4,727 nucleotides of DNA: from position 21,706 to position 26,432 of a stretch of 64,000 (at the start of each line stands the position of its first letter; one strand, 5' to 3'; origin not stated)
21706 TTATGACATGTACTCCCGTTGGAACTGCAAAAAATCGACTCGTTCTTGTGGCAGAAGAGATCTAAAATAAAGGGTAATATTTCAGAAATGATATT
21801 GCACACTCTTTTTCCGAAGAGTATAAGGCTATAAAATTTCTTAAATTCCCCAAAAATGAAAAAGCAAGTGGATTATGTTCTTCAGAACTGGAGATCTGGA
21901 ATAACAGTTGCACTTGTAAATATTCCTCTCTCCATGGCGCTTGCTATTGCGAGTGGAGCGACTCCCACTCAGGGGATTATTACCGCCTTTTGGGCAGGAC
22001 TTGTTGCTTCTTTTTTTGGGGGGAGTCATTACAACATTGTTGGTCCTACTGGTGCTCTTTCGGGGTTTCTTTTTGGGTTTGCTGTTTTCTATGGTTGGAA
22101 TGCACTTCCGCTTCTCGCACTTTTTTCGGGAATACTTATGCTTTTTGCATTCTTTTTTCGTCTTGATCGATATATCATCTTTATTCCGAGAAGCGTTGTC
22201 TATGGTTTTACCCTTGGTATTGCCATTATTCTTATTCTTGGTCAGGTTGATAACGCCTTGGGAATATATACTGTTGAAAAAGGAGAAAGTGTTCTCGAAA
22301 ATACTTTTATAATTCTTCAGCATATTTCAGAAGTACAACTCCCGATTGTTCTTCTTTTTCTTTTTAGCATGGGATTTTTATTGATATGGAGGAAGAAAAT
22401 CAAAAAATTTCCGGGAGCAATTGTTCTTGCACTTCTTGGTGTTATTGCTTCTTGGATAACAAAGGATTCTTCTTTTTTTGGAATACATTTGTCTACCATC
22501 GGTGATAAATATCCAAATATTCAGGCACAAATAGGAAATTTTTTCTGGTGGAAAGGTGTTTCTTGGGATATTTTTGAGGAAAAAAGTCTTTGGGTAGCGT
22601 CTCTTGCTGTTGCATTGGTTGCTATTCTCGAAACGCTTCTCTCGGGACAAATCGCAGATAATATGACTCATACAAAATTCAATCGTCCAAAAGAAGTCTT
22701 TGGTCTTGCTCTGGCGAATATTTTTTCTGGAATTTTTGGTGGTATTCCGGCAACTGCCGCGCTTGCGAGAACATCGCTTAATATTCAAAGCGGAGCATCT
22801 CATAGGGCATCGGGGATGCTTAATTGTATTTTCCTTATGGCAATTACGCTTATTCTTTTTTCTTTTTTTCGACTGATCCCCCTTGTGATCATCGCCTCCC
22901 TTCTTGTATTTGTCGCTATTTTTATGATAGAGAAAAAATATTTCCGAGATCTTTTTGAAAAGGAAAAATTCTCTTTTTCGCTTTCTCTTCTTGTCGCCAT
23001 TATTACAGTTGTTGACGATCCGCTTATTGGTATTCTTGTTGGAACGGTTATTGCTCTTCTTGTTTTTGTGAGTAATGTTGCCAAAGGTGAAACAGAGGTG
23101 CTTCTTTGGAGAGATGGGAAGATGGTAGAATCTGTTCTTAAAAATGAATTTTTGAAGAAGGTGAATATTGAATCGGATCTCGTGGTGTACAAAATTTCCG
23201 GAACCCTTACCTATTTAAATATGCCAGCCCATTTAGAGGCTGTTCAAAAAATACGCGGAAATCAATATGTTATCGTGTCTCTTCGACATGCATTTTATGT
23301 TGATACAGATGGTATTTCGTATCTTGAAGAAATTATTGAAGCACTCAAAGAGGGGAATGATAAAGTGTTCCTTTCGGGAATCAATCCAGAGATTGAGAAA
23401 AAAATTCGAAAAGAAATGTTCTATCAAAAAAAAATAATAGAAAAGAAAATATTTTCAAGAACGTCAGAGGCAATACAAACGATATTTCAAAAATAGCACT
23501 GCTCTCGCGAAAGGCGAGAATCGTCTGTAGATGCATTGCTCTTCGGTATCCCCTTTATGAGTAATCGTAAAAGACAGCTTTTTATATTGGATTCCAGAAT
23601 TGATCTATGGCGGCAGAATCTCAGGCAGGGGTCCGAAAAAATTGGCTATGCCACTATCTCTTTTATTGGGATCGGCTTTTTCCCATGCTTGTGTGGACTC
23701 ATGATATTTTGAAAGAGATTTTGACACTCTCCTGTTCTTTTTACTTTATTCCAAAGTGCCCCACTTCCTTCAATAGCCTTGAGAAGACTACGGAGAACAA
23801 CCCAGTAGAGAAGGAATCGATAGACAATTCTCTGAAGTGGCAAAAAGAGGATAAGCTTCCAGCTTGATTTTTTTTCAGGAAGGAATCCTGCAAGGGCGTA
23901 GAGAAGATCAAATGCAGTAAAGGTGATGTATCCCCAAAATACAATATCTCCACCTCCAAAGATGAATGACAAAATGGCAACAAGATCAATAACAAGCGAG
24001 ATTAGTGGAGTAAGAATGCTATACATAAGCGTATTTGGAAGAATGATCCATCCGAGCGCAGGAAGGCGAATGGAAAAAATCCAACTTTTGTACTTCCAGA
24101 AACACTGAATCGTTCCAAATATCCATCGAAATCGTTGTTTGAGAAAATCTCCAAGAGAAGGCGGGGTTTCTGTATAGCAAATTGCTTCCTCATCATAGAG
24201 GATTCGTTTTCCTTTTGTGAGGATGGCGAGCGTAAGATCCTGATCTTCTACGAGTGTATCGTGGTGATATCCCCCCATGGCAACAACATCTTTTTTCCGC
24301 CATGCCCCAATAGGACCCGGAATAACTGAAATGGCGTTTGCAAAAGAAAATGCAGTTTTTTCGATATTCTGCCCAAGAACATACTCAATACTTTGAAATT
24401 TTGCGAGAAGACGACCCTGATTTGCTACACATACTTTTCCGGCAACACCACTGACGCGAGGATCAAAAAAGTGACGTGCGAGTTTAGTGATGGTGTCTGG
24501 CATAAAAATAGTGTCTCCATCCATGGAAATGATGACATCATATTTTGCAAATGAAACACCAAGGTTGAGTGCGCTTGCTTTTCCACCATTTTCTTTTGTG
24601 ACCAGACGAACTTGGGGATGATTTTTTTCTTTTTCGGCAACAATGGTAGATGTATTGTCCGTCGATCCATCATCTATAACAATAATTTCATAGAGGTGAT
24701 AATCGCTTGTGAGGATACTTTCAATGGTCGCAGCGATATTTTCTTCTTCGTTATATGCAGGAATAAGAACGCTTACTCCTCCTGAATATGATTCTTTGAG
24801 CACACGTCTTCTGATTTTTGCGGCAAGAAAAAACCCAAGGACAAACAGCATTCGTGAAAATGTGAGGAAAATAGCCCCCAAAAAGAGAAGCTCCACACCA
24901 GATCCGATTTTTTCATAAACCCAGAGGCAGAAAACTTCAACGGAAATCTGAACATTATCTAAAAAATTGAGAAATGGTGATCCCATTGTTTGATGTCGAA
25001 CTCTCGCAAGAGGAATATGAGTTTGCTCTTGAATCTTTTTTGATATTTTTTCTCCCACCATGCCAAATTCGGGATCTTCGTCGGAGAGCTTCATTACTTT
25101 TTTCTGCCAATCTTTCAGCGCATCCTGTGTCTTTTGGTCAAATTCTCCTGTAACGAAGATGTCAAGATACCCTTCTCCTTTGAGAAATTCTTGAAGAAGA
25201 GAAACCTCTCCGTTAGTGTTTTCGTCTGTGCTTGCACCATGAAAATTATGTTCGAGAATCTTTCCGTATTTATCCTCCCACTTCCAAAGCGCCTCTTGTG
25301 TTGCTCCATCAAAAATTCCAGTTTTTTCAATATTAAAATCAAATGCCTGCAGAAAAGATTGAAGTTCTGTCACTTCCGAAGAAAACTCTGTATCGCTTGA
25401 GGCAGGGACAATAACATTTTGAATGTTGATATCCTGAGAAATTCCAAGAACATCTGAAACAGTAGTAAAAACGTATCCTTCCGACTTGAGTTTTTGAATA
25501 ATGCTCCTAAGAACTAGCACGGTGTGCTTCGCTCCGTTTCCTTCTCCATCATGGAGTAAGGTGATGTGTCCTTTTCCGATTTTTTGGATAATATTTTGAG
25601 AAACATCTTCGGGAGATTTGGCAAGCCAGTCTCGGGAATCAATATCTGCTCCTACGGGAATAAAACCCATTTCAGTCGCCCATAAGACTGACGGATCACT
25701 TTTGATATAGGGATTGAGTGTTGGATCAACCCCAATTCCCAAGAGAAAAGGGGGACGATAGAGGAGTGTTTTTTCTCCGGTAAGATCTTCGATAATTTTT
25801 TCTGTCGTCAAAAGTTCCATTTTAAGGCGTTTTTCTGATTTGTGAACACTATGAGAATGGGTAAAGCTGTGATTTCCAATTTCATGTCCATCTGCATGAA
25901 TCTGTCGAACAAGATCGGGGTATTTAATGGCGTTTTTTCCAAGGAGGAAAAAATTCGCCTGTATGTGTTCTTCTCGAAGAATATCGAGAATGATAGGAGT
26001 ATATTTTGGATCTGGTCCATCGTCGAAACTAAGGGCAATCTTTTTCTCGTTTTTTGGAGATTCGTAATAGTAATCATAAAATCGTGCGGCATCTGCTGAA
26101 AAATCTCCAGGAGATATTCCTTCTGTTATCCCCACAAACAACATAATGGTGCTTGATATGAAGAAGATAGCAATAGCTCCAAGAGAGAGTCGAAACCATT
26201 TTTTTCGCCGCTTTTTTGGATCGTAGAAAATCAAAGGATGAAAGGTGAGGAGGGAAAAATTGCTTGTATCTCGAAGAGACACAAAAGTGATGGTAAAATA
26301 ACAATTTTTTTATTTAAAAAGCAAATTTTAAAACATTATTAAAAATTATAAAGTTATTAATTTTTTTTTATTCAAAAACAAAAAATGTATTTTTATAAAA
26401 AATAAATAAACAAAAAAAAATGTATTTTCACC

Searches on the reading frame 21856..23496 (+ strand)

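Call 54: search_protein_families(library=pfam, proteins=[window:21856-23496:+], max_evalue=0.001)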
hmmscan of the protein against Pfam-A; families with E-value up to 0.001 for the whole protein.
window:21856-23496:+ (546 aa): 2 families
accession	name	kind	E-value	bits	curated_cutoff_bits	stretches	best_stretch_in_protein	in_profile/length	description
PF00916.26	Sulfate_transp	-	4.5e-61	207.1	23.2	1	14-376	7-376/380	Sulfate permease family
PF01740.26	STAS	-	2.1e-10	40.8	22.6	1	437-538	5-105/106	STAS domain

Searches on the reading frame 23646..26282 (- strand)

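Call 54: search_protein_families(library=pfam, proteins=[window:23646-26282:-], max_evalue=0.001)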
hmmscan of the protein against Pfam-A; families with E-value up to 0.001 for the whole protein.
window:23646-26282:- (878 aa): 8 families
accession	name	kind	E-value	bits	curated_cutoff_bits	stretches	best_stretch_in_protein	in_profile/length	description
PF00535.33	Glycos_transf_2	-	1.5e-34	119.8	23.3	1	504-633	1-131/168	Glycosyl transferase family 2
PF01522.26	Polysacc_deac_1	-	8.5e-30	103.7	23.1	1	76-179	3-105/124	Polysaccharide deacetylase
PF13641.12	Glyco_tranf_2_3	-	4.5e-28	99.3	27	1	503-723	3-230/230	Glycosyltransferase like family 2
PF13632.12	Glyco_trans_2_3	-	3.3e-20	73.2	27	1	584-770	2-183/198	Glycosyl transferase family group 2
PF01471.23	PG_binding_1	-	2.4e-12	47.3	23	1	357-395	2-40/57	Putative peptidoglycan binding domain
PF13506.12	Glyco_transf_21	-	3.9e-11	43.2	21.7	1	568-720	18-172/174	Glycosyl transferase family 21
PF03142.21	Chitin_synth_2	-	1.5e-09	37.5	27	1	574-673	195-296/527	Chitin synthase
PF10111.15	Glyco_tranf_2_2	-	4.2e-09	36.7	27.3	1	504-603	1-104/276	Glycosyltransferase like family 2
